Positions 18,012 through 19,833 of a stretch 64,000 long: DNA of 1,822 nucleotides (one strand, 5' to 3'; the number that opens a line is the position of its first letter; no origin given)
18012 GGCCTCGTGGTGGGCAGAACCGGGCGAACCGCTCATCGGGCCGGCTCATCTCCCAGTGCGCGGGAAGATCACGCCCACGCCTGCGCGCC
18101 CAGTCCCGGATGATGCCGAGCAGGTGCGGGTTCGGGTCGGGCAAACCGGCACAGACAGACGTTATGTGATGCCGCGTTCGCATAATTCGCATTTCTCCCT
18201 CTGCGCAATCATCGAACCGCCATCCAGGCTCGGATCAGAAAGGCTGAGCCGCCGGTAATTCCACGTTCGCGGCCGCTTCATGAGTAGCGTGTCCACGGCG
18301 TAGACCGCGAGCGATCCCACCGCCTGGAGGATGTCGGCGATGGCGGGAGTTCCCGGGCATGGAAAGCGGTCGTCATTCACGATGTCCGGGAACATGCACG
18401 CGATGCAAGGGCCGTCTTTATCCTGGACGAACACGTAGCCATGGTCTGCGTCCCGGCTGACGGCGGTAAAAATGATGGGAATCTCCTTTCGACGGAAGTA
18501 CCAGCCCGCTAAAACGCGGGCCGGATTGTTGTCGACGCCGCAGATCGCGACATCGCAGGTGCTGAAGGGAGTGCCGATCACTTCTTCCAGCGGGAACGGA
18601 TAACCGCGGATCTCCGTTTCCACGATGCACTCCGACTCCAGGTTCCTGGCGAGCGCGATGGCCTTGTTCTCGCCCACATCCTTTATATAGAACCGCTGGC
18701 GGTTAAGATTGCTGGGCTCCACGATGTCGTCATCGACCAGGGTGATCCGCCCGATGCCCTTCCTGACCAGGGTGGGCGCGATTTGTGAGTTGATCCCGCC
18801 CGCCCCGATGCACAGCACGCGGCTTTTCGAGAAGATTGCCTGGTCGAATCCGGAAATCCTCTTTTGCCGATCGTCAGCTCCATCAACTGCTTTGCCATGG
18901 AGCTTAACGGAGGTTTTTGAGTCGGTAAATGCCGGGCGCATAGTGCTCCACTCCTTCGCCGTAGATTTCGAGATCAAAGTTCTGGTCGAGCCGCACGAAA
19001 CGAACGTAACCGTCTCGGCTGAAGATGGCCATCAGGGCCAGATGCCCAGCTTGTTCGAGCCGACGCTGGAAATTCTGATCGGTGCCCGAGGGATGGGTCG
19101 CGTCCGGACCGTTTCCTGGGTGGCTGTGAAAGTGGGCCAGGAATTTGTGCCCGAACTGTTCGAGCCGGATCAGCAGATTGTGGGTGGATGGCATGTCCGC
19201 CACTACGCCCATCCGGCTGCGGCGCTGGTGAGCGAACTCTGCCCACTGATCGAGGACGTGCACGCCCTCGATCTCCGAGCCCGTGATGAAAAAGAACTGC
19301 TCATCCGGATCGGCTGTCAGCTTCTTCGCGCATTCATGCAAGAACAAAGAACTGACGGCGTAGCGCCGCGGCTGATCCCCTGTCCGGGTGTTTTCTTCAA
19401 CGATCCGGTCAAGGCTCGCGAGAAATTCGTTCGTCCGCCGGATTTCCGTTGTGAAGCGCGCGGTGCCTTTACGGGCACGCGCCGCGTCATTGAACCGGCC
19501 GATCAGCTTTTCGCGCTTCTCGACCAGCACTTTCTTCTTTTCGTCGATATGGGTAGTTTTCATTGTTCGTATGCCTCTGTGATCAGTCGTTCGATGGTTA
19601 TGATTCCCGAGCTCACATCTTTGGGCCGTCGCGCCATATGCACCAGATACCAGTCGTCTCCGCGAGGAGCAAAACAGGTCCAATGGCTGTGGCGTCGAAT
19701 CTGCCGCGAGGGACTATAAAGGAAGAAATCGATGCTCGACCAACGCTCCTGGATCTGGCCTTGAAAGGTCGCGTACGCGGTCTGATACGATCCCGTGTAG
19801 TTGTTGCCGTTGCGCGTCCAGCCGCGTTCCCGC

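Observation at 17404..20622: Second, integrase-linked Ubl / E2-like / JAB / minimal-E1 cassette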

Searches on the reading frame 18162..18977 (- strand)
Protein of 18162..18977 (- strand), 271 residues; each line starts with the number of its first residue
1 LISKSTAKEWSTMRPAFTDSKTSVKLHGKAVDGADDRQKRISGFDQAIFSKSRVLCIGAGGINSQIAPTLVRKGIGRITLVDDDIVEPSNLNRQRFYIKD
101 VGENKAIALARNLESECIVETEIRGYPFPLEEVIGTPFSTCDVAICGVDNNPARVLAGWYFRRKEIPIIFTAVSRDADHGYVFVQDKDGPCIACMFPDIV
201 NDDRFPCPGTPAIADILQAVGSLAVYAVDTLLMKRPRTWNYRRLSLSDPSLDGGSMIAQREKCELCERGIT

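Call 3: search_protein_families(library=pfam, max_evalue=0.1, proteins=[window:18162-18977:-])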
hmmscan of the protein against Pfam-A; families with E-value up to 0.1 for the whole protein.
window:18162-18977:- (271 aa): 2 families
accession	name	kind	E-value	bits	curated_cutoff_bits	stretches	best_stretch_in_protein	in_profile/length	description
PF00899.27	ThiF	-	4e-30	105.2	28.1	1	46-252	15-223/238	ThiF family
PF01488.26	Shikimate_DH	-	0.025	15.1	24.3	1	49-82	10-43/138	Shikimate / quinate 5-dehydrogenase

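Call 5: search_protein_families(library=ncbifam, max_evalue=0.1, proteins=[window:18162-18977:-])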
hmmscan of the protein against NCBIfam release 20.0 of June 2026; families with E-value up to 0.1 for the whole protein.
window:18162-18977:- (271 aa): 27 families (the best 25 are shown)
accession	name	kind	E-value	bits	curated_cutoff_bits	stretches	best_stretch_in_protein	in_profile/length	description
TIGR02356.1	adenyl_thiF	equivalog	1.9e-25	89.5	275.25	1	45-225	15-196/203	thiazole biosynthesis adenylyltransferase ThiF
NF006395.0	PRK08644.1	equivalog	2.2e-23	83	159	1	48-154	27-133/215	sulfur carrier protein ThiS adenylyltransferase ThiF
NF006444.0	PRK08762.1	equivalog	6.2e-22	77.7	449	1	46-213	142-312/387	molybdopterin-synthase adenylyltransferase MoeB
NF047750.1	SAMPActivE1UbaA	equivalog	1.1e-18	67.6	450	1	46-236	27-217/270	SAMP-activating enzyme E1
NF009123.0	PRK12475.1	subfamily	5.9e-18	65.2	510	1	40-200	13-175/338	MoeB/ThiF family adenylyltransferase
TIGR02354.1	thiF_fam2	equivalog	7.4e-18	65.1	152.2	1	50-156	20-126/200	thiamine biosynthesis protein ThiF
NF004281.0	PRK05690.1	subfamily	1.8e-17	63.4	266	1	45-225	26-206/250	molybdopterin-synthase adenylyltransferase MoeB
NF058523.1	6A-MBL_cap2_3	equivalog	1.7e-16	59.9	320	1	37-115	286-362/665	anti-phage 6A-MBL system cap2_3 protein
NF004111.0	PRK05600.1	equivalog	3.4e-15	56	437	1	37-206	24-199/371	ThiF family adenylyltransferase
NF006204.0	PRK08328.1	equivalog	1.5e-14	54.1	339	1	36-211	11-189/231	hypothetical protein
NF005646.0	PRK07411.1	equivalog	4.5e-14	52.4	633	1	50-210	37-197/390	molybdopterin-synthase adenylyltransferase MoeB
TIGR02355.1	moeB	equivalog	5.5e-14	52.1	376.55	1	46-228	19-202/240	molybdopterin-synthase adenylyltransferase MoeB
TIGR03736.1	PRTRC_ThiF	hypoth_equivalog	2.5e-11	43.4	144.75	1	50-155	10-121/245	PRTRC system ThiF family protein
NF011696.0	PRK15116.1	equivalog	3.1e-11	43.5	304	1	47-172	26-153/268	tRNA cyclic N6-threonylcarbamoyladenosine(37) synthase TcdA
NF005902.0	PRK07878.1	equivalog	3.4e-11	42.7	647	1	48-207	39-202/392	adenylyltransferase/sulfurtransferase MoeZ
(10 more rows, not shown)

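Call 6: search_protein_families(library=padloc, max_evalue=0.1, proteins=[window:18162-18977:-])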
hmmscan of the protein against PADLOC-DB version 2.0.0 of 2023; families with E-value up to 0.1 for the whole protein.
window:18162-18977:- (271 aa): 33 families (the best 25 are shown)
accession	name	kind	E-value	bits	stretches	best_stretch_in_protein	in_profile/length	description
PDLC00829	E1-E2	-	6.7e-19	66.3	1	48-183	168-305/426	E1-E2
PDLC00855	E1-E2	-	3.1e-17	60.8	1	27-114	279-365/579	E1-E2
PDLC00848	E1-E2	-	9e-17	58.5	1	49-125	372-447/607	E1-E2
PDLC00844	E1-E2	-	5.6e-16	56.2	1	20-123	246-348/489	E1-E2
PDLC00836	E1-E2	-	9e-16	55.6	1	29-171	317-466/602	E1-E2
PDLC00856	E1-E2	-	2e-15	54.3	1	50-126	321-396/573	E1-E2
PDLC00839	E1-E2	-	4e-15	53.1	1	49-186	368-507/602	E1-E2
PDLC00835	E1-E2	-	8.7e-15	52.1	1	42-183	364-506/778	E1-E2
PDLC00841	E1-E2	-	2.4e-14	51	1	49-196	347-500/590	E1-E2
PDLC00837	E1-E2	-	7.4e-14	49.4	1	47-199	321-483/593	E1-E2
PDLC00832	E1-E2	-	9.8e-14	48.4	1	48-118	335-405/588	E1-E2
PDLC00830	E1-E2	-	5e-13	46.2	1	43-197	303-459/551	E1-E2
PDLC00847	E1-E2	-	9.5e-13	45.4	1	34-175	268-411/523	E1-E2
PDLC00840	E1-E2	-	4.8e-12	43.7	1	50-172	212-339/458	E1-E2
PDLC00843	E1-E2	-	1.6e-11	41.5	1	43-116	311-383/575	E1-E2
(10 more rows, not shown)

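Call 58: search_solved_structures(query=window:18162-18941:-, max_evalue=0.00001, show_alignments=1)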
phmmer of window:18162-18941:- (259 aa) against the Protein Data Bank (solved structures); distinct sequences matched with E-value up to 0.00001: 49.
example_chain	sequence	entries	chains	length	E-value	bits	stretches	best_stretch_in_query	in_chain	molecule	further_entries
5l6h_A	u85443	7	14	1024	4.1e-10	42.6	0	19-113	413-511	Ubiquitin-activating enzyme E1 1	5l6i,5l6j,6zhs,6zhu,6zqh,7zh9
1jw9_B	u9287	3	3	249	4.7e-10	42.4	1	26-214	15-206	MOLYBDOPTERIN BIOSYNTHESIS MOEB PROTEIN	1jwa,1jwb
4nnj_A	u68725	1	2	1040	5.2e-10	42.2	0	19-113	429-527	Ubiquitin-activating enzyme E1 1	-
6nya_A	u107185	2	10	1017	5.4e-10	42.2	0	19-113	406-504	Ubiquitin-activating enzyme E1 1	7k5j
3cmm_A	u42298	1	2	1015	6.1e-10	42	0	19-113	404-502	Ubiquitin-activating enzyme E1 1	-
7tsq_A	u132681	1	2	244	7e-10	41.8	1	37-171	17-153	Cap2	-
7tsx_A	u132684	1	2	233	1.2e-09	41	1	40-171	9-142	Cap2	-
5tr4_A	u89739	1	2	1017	2.1e-09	40.3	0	19-113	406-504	Ubiquitin-activating enzyme E1 1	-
4d7a_A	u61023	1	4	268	4.5e-09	39.2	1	36-160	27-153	TRNA THREONYLCARBAMOYLADENOSINE DEHYDRATASE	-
7to3_A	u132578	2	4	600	4.6e-09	39.1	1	38-166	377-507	Cap2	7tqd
4yed_A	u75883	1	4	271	4.6e-09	39.1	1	36-160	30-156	tRNA threonylcarbamoyladenosine dehydratase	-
4d79_A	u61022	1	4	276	4.8e-09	39.1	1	36-160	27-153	TRNA THREONYLCARBAMOYLADENOSINE DEHYDRATASE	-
4rdh_A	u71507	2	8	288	5.3e-09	38.9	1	36-160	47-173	tRNA threonylcarbamoyladenosine dehydratase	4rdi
6zht_C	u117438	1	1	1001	6.6e-09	38.6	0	19-113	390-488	Ubiquitin-activating enzyme E1 1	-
3h5n_A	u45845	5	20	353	2.9e-08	36.5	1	38-102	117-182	MccB protein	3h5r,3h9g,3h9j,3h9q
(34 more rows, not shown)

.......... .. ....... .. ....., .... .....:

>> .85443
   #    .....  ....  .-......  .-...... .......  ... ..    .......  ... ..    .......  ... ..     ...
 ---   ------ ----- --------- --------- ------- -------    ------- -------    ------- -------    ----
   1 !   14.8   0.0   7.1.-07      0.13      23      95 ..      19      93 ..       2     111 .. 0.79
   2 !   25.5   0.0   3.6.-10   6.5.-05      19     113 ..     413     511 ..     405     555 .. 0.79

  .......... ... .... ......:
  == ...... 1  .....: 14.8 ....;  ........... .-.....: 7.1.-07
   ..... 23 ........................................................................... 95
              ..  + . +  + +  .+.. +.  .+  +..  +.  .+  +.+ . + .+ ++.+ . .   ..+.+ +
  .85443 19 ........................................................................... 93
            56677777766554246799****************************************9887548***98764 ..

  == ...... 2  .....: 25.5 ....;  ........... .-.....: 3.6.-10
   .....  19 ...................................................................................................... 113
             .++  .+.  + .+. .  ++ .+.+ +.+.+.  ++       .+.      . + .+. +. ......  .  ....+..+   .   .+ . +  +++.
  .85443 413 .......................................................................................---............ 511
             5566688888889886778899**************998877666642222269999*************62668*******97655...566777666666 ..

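Call 69: search_solved_structures(query=window:18162-18941:-, max_evalue=5e-10, show_alignments=2)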
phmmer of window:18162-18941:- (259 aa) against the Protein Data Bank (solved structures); distinct sequences matched with E-value up to 5e-10: 2.
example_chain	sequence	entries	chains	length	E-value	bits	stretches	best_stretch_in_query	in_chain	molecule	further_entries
5l6h_A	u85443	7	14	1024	4.1e-10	42.6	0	19-113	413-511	Ubiquitin-activating enzyme E1 1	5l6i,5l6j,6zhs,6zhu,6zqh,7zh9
1jw9_B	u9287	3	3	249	4.7e-10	42.4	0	26-214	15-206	MOLYBDOPTERIN BIOSYNTHESIS MOEB PROTEIN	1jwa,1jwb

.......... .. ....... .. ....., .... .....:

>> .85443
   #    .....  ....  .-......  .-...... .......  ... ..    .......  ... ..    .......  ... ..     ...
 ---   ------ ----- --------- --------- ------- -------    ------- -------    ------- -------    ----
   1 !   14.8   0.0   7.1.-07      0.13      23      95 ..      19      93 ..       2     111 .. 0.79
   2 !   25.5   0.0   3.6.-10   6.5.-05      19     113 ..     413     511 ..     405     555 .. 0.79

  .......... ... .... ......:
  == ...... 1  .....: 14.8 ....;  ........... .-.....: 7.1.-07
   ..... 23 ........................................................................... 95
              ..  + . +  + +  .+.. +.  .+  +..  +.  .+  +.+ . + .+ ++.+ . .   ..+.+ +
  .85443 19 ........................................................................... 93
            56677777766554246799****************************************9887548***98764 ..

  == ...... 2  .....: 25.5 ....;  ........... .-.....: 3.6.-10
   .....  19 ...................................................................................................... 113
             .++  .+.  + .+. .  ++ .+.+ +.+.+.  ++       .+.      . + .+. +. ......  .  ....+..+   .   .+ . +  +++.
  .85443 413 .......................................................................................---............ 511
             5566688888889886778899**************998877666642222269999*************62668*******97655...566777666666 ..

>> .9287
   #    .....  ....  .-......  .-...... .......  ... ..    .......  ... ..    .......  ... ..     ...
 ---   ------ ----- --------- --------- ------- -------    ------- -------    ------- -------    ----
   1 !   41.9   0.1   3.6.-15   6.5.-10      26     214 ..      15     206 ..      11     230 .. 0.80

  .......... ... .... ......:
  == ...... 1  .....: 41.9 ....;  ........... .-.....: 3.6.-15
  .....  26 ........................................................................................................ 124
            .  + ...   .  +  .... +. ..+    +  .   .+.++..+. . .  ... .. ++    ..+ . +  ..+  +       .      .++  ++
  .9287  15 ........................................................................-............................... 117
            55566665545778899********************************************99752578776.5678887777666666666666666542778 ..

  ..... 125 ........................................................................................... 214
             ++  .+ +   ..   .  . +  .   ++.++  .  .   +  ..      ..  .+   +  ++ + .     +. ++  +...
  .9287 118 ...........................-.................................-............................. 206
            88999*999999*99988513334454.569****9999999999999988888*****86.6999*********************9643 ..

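Call 99: search_protein_families(library=phrogs, max_evalue=0.01, proteins=[window:18162-18941:-])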
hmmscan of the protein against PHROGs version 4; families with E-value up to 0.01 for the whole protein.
window:18162-18941:- (259 aa): 3 families
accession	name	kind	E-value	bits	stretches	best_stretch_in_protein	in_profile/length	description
phrog_19840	-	unknown function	1.8e-14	54.9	1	37-197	121-285/367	-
phrog_37075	-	unknown function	1.1e-09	39.1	1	36-109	19-96/256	-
phrog_15670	-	unknown function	5.8e-05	23.7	1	40-101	22-82/228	-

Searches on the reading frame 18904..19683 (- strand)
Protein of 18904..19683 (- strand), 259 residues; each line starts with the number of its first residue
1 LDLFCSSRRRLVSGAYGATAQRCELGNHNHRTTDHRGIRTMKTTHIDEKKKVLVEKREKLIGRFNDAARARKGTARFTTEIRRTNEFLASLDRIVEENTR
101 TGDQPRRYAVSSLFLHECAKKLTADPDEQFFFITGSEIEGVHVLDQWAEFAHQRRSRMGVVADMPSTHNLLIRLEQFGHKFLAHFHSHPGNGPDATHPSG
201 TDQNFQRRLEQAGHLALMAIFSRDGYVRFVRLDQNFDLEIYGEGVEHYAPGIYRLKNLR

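Call 3: search_protein_families(library=pfam, max_evalue=0.1, proteins=[window:18904-19683:-])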
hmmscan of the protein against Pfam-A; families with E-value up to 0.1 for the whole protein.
window:18904-19683:- (259 aa): 2 families
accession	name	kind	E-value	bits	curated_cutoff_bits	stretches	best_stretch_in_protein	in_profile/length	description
PF14464.11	Prok-JAB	-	5.1e-05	23.6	25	1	117-223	8-103/114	Prokaryotic homologs of the JAB domain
PF15659.11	Toxin-JAB1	-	0.087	13.8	21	0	166-205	50-87/87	JAB-like toxin 1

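Call 5: search_protein_families(library=ncbifam, max_evalue=0.1, proteins=[window:18904-19683:-])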
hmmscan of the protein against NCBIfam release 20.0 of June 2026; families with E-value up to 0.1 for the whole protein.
window:18904-19683:- (259 aa): 1 family
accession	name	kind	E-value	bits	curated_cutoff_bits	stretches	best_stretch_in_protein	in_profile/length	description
NF041370.1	desamp_Halo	equivalog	0.042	13.7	130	1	119-204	15-97/133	desampylase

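Call 6: search_protein_families(library=padloc, max_evalue=0.1, proteins=[window:18904-19683:-])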
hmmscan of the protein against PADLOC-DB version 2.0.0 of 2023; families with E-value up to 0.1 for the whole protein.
window:18904-19683:- (259 aa): 0 families

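Call 59: search_solved_structures(query=window:18904-19563:-, max_evalue=1, show_alignments=2)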
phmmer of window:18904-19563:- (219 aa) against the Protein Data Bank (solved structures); distinct sequences matched with E-value up to 1: 0.

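Call 99: search_protein_families(library=phrogs, max_evalue=0.01, proteins=[window:18904-19563:-])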
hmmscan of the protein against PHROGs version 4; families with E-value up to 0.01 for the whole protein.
window:18904-19563:- (219 aa): 0 families

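Call 100: search_protein_families(library=ncbifam, max_evalue=0.01, proteins=[window:18904-19563:-])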
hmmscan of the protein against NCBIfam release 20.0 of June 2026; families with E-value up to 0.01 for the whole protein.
window:18904-19563:- (219 aa): 0 families
